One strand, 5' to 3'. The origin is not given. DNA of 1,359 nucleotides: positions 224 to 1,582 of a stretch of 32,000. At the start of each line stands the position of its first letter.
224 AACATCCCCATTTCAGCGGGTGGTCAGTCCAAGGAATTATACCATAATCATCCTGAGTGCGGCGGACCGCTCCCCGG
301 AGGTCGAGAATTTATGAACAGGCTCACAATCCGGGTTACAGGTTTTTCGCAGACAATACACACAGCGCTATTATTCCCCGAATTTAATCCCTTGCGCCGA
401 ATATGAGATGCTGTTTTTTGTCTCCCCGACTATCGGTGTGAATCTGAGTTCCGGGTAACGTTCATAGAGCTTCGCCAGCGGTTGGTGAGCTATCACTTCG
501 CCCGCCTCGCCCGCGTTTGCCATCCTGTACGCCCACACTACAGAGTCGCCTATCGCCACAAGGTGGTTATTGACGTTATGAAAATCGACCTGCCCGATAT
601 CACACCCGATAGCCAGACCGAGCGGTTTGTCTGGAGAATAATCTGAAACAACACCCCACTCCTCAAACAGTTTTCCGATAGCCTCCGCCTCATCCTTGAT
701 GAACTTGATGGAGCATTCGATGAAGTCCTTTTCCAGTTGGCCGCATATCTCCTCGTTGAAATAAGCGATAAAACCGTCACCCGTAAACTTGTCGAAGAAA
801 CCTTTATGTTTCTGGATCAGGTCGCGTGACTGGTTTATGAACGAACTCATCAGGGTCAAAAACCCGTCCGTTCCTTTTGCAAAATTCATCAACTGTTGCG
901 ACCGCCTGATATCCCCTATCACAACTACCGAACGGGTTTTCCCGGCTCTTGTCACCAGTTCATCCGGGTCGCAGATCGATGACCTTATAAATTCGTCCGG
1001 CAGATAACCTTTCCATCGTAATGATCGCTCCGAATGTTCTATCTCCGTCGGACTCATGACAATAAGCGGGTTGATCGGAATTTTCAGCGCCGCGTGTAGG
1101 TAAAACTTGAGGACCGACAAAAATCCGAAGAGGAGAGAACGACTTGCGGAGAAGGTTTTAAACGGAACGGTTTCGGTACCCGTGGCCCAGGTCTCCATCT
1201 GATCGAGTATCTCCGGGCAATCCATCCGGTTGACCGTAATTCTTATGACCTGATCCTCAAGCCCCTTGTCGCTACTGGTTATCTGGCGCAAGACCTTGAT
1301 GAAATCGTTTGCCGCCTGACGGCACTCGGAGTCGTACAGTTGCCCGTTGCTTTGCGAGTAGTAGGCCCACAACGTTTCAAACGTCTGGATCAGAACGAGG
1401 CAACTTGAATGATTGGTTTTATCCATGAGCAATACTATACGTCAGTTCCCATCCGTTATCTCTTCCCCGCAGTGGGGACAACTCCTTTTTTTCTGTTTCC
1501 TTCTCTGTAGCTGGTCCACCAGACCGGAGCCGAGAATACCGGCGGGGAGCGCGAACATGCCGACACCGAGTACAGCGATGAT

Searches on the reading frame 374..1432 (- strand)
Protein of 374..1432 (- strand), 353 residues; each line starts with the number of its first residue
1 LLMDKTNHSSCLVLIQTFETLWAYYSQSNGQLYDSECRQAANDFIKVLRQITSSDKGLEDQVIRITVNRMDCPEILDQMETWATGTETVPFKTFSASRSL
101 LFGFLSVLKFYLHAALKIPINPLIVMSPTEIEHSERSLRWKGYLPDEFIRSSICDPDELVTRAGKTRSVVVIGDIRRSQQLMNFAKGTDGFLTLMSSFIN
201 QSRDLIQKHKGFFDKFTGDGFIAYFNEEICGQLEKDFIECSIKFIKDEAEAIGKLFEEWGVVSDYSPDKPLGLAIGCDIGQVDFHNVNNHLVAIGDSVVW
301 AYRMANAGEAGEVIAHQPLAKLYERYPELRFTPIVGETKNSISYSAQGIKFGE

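Call 3: search_protein_families(library=pfam, proteins=[window:374-1432:-], max_evalue=0.01)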
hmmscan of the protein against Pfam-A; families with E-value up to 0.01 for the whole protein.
window:374-1432:- (353 aa): 0 families

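Call 4: search_protein_families(library=padloc, proteins=[window:374-1432:-], max_evalue=0.01)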
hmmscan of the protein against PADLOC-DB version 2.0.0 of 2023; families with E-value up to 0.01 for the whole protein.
window:374-1432:- (353 aa): 3 families
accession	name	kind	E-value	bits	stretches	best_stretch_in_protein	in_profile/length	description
PDLC00734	PycC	-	0.00042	17.5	1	184-285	205-297/374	Pycsar cyclase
PDLC02367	PycC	-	0.0012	16.4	1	163-308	39-177/226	-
PDLC02370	PycC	-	0.0066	13.8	1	174-281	88-189/340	-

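Call 7: search_protein_families(library=ncbifam, proteins=[window:374-1432:-], max_evalue=0.01)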
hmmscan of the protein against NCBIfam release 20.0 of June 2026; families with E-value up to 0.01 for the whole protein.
window:374-1432:- (353 aa): 0 families

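Call 8: search_solved_structures(query=window:374-1432:-, max_evalue=10, show_alignments=2)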
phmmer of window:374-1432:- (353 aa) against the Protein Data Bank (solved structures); distinct sequences matched with E-value up to 10: 17.
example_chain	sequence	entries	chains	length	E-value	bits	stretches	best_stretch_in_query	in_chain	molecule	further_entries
3r5g_A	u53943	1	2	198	3.1e-06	29.8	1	168-318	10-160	CyaB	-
5d0g_A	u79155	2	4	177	0.0016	20.9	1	166-226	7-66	Cyclase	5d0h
4wp8_A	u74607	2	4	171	0.0067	18.8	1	166-226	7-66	Ma1120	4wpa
4wp9_A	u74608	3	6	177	0.0075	18.6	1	166-226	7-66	Ma1120 | Cyclase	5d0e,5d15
4wp3_A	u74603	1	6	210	0.01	18.2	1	165-226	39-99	Ma1120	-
6fht_A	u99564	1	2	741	0.012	18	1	142-234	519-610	Bacteriophytochrome,Adenylate cyclase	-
2w01_A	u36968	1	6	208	0.057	15.8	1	182-289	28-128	ADENYLATE CYCLASE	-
6pta_A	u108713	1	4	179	0.38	13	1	19-80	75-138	ADP-ribosylation factor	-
3lrp_A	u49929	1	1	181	0.62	12.3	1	20-80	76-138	ADP-ribosylation factor 1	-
1wc0_A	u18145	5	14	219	0.74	12.1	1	173-308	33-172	ADENYLATE CYCLASE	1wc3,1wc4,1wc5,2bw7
1wc1_A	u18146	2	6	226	0.78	12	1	173-308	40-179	ADENYLATE CYCLASE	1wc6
9u9r_R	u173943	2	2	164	0.87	11.9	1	18-80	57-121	ADP-ribosylation factor 1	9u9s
6cri_C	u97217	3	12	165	0.88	11.9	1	18-80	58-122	ADP-ribosylation factor 1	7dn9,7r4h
1j2j_A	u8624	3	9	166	0.89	11.8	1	18-80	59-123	ADP-ribosylation factor 1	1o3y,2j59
1r8s_A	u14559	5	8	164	1.1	11.5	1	19-80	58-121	ADP-ribosylation factor 1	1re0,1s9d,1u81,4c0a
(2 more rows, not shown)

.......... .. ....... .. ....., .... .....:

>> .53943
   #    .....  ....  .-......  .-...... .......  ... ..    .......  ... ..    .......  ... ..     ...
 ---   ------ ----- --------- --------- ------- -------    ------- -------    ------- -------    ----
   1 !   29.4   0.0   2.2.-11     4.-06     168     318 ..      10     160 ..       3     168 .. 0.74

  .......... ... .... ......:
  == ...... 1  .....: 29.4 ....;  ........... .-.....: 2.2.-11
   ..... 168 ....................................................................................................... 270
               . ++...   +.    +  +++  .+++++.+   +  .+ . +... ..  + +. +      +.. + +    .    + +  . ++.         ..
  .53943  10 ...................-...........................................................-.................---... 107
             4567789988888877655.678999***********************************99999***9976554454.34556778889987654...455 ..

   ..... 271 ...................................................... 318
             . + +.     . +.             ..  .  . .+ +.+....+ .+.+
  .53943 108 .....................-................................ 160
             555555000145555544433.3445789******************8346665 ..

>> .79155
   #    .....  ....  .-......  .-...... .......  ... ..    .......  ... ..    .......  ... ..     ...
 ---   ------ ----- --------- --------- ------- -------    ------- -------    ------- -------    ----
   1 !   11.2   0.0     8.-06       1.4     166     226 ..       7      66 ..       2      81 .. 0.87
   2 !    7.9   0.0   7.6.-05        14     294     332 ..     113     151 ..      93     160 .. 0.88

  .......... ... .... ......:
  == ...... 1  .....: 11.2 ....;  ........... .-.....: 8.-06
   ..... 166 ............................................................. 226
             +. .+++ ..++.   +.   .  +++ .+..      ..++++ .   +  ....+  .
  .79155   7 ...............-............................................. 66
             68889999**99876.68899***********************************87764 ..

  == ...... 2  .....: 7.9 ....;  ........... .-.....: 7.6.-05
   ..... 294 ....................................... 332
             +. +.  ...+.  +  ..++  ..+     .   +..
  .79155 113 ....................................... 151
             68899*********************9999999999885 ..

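Call 10: find_homologous_proteins(query=window:374-1432:-)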
Query window:374-1432:- (353 aa): 59 proteins with E <= 0.001 among 2600 candidates.
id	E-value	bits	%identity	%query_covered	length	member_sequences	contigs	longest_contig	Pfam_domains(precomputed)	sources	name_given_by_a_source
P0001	9.2e-237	803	100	99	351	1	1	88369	-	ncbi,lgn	-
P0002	2.1e-125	437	56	99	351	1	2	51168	-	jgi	-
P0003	2.8e-125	436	56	100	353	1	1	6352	-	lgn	-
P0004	5.0e-124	432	54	97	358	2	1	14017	-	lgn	-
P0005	1.1e-121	424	54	99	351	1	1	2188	-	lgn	-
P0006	6.8e-118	412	51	99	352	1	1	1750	-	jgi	-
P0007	3.2e-117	410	51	100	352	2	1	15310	-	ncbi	-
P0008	1.7e-116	407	53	99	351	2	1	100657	-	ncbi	-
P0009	4.3e-116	406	51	97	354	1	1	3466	-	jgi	-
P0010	3.6e-111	390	52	96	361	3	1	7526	-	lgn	-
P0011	8.6e-110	385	52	97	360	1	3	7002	-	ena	-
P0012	4.1e-109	383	50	99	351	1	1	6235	-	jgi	-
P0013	1.1e-90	322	45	97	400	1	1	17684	-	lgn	-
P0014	4.7e-87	310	41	97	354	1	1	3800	-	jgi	jgi:class 3 adenylate cyclase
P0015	2.1e-79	285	42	97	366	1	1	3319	-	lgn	-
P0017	2.2e-75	272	41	97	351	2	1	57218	PF00211.26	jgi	-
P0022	4.8e-73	264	38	97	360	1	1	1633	PF00211.26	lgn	-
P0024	3.0e-72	262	40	95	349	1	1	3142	PF00211.26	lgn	-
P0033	2.4e-68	249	39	97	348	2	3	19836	PF00211.26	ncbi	ncbi:MAG: adenylate/guanylate cyclase domain-containing protein [Desulfobaccales bacterium]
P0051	1.6e-57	213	33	98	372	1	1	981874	-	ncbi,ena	-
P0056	1.2e-48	184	31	96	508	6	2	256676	PF00072.31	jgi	jgi:CheY-like chemotaxis protein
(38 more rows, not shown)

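Call 12: find_related_loci(query=A1, collection=genome_contigs, flank=6000)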
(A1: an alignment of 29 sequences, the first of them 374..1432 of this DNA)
Query A1 (353 aa) in genome_contigs; peptide patterns used: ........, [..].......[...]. (x = any residue, [..] = any of these).
375 stretches matched a pattern; 328 encode a relative of the query (tblastn E <= 1e-3); the best 80 are kept; 80 distinct loci.
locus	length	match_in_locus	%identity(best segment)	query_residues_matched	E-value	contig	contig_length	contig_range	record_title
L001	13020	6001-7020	52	12-351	6e-116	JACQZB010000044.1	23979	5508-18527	MAG: Nitrospinota bacterium isolate NC_groundwater_1556_Pr4_S-0.65um_63_8 SR1-18-Sp65_coassembly_scaffold_137026, whole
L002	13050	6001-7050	53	2-351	1e-123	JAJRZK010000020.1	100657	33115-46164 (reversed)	MAG: Nitrospirae bacterium isolate Dive96_bin4.192 k141_1559512, whole genome shotgun sequence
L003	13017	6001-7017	40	6-347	9e-82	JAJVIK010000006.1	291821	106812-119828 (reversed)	MAG: bacterium isolate Bin_79R c_000000000167, whole genome shotgun sequence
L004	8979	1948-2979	37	5-351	5e-79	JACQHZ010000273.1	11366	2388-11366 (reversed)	MAG: Verrucomicrobia bacterium isolate NC_groundwater_1112_Ag_S2p5_58_80 S_2p5_S6_coassembly_k141_2823171, whole genome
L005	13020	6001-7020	38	11-351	3e-76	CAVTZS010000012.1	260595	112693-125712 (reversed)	MAG: uncultured delta proteobacterium isolate MFD04408.bin.1.59 genome assembly, contig: contig_66734, whole genome shot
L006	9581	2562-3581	38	9-353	1e-75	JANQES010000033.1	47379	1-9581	MAG: Rhodothermales bacterium isolate PL23a_bin.4 k99_3441461, whole genome shotgun sequence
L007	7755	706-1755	36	2-351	1e-71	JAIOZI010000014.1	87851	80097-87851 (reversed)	MAG: Melioribacteraceae bacterium isolate Tobar13.5m-G5 Tobar13-5m-C252, whole genome shotgun sequence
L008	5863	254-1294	36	5-353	3e-69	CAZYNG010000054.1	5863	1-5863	MAG TPA_asm: uncultured Dehalococcoidales bacterium isolate SRP068000_co3_159 genome assembly, contig: NODE_24535_length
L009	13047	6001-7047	34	2-351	2e-69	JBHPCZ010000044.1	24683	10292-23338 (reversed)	Thermodesulfobacteriota bacterium isolate SAG AM-311-M20 NODE_44_length_24683_cov_26.648368, whole genome shotgun sequen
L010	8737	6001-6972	35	11-346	4e-69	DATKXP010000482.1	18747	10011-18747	MAG TPA_asm: Phycisphaerae bacterium isolate SMAG_U14195 k141_2236570, whole genome shotgun sequence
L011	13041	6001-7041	34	4-347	1e-65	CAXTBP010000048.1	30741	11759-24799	MAG TPA_asm: uncultured Armatimonadaceae bacterium isolate private_GTX0163_metawrap_bin.3 genome assembly, contig: priva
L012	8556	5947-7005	37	7-351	1e-64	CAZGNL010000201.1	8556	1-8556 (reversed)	MAG TPA_asm: uncultured Syntrophaceae bacterium isolate binchicken_co349_125 genome assembly, contig: NODE_3120_length_8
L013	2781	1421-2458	37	5-353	4e-65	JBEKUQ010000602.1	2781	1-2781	MAG: Verrucomicrobiota bacterium isolate SPRUCE 585 SPRUCE_585_602, whole genome shotgun sequence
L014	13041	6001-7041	34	1-346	2e-64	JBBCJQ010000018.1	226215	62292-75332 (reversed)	MAG: Chitinophagaceae bacterium isolate MAG_CPA_39 P10A_000000107751, whole genome shotgun sequence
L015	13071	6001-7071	33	7-353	5e-64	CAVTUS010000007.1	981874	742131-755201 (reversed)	MAG: uncultured Chloroflexia bacterium isolate MFD04944.bin.2.48 genome assembly, contig: contig_46715, whole genome sho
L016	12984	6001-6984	35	11-351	8e-64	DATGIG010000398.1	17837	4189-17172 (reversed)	MAG TPA_asm: Chthonomonadaceae bacterium isolate SMAG_U9801 k141_153175, whole genome shotgun sequence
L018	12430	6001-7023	33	10-353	1e-61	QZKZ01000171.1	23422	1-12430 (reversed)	MAG: Desulfovibrio sp. isolate Madre1 k127_403785, whole genome shotgun sequence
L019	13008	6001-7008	30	10-347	7e-60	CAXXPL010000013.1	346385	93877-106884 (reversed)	MAG: Desulfovibrionaceae bacterium isolate 84865aa8-a4c1-4c50-8433-f34330bbf6a4 genome assembly, contig: contig_13, whol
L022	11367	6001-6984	33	12-346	1e-57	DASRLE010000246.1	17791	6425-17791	MAG TPA_asm: Candidatus Saccharimonadales bacterium isolate SMAG_U10180 k141_353286, whole genome shotgun sequence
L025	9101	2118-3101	32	12-346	8e-54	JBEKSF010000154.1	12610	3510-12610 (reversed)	MAG: Verrucomicrobiota bacterium isolate SPRUCE 528 SPRUCE_528_154, whole genome shotgun sequence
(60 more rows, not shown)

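Call 13: find_encoding_contigs(protein=P0001, flank=6000, max_places=3)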
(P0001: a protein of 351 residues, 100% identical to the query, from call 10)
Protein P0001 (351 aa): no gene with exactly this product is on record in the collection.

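Call 17: find_related_loci(query=A1, collection=metagenome_contigs, flank=6000)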
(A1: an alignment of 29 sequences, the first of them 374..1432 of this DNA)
Query A1 (353 aa) in metagenome_contigs; peptide patterns used: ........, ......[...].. (x = any residue, [..] = any of these).
600 stretches matched a pattern (row limit reached: there are more); 493 encode a relative of the query (tblastn E <= 1e-3); the best 80 are kept; 80 distinct loci.
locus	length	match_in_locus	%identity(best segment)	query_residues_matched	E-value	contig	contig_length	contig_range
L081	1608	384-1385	39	11-346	4e-83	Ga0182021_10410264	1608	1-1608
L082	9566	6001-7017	39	11-352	5e-77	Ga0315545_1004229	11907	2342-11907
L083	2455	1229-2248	39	9-353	4e-78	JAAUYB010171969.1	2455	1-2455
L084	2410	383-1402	39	9-353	4e-78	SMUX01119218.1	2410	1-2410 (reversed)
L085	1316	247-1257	35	11-351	2e-80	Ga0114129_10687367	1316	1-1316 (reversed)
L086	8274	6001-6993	39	11-349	2e-74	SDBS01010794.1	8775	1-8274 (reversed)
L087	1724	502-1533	41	3-347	1e-76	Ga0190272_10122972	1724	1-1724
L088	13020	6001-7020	37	11-352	7e-71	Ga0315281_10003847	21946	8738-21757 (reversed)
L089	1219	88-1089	36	10-353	1e-75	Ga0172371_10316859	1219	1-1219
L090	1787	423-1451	37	10-351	6e-73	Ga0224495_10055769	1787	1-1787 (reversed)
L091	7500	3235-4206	35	11-346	2e-69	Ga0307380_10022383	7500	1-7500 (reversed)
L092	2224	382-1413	36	10-353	5e-71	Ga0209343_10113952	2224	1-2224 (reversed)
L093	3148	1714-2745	36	10-353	1e-69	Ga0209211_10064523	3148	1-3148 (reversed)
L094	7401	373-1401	36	10-351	4e-69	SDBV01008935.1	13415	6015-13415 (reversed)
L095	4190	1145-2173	37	10-351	2e-68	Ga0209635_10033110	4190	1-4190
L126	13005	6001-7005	32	12-353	2e-57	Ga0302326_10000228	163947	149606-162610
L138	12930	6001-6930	33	12-317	7e-51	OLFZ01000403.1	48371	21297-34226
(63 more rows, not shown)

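Call 19: find_encoding_contigs(protein=P0002, flank=6000, max_places=2)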
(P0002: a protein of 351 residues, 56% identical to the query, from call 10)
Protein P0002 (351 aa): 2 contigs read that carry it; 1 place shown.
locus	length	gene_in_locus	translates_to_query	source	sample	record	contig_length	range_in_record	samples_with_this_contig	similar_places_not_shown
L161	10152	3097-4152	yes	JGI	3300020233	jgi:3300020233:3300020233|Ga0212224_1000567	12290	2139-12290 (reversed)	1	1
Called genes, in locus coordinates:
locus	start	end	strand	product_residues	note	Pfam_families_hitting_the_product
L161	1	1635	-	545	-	?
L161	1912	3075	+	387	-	PF00365:PFK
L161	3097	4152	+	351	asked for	-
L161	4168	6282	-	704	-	PF22745:Nlig-Ia, PF01653:DNA_ligase_aden, PF03120:OB_DNA_ligase, PF14520:HHH_5 (faint), PF12826:HHH_2, PF00533:BRCT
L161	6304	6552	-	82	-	-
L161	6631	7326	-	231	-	PF13507:GATase_5, PF00117:GATase (weak), PF01965:DJ-1_PfpI, PF07685:GATase_3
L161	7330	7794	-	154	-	PF00027:cNMP_binding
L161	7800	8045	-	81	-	PF02700:PurS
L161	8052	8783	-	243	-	PF01259:SAICAR_synt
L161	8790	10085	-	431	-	PF00206:Lyase_1, PF10397:ADSL_C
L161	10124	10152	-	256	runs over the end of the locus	PF00753:Lactamase_B, PF23023:Anti-Pycsar_Apyc1 (weak), PF12706:Lactamase_B_2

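Call 20: find_encoding_contigs(protein=P0003, flank=6000, max_places=2)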
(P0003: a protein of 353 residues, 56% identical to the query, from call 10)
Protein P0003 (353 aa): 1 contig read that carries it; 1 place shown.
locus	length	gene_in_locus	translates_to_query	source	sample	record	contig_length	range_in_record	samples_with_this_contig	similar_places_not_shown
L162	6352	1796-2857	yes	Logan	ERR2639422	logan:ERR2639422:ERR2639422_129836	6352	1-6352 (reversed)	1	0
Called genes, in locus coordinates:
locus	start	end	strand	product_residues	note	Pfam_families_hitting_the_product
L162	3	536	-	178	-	?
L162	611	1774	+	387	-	PF00365:PFK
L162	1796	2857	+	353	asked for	-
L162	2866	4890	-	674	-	PF22745:Nlig-Ia, PF01653:DNA_ligase_aden, PF03120:OB_DNA_ligase, PF03119:DNA_ligase_ZBD, PF12826:HHH_2, PF14520:HHH_5 (weak), PF00533:BRCT, PF12738:PTCB-BRCT (weak)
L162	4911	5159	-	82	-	-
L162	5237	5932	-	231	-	PF13507:GATase_5, PF00117:GATase (weak), PF01965:DJ-1_PfpI, PF07685:GATase_3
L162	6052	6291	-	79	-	PF02700:PurS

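Call 21: find_encoding_contigs(protein=P0004, flank=6000, max_places=2)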
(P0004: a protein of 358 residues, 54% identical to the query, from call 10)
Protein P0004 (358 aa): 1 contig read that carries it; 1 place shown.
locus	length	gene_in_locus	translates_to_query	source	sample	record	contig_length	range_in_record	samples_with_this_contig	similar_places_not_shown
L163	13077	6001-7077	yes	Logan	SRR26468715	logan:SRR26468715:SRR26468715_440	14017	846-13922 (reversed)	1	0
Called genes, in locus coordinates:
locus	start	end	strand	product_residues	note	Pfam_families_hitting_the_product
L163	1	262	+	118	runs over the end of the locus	?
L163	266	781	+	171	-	PF01327:Pep_deformylase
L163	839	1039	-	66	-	PF15919:HicB_lk_antitox, PF21748:UPF0150 (weak)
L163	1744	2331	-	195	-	PF10502:Peptidase_S26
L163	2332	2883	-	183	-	PF10502:Peptidase_S26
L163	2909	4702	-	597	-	PF00009:GTP_EFTU, PF03144:GTP_EFTU_D2 (weak), PF00679:EFG_C, PF06421:LepA_C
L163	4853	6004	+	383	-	PF00365:PFK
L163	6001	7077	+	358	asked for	-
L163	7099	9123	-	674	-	PF22745:Nlig-Ia, PF01653:DNA_ligase_aden, PF03120:OB_DNA_ligase, PF03119:DNA_ligase_ZBD, PF12738:PTCB-BRCT (faint), PF14520:HHH_5 (faint), PF12826:HHH_2, PF00533:BRCT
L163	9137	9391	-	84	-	-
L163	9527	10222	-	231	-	PF13507:GATase_5, PF07685:GATase_3, PF01965:DJ-1_PfpI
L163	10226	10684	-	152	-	PF00027:cNMP_binding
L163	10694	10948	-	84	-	PF02700:PurS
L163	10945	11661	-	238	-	PF01259:SAICAR_synt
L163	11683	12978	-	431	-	PF00206:Lyase_1, PF10397:ADSL_C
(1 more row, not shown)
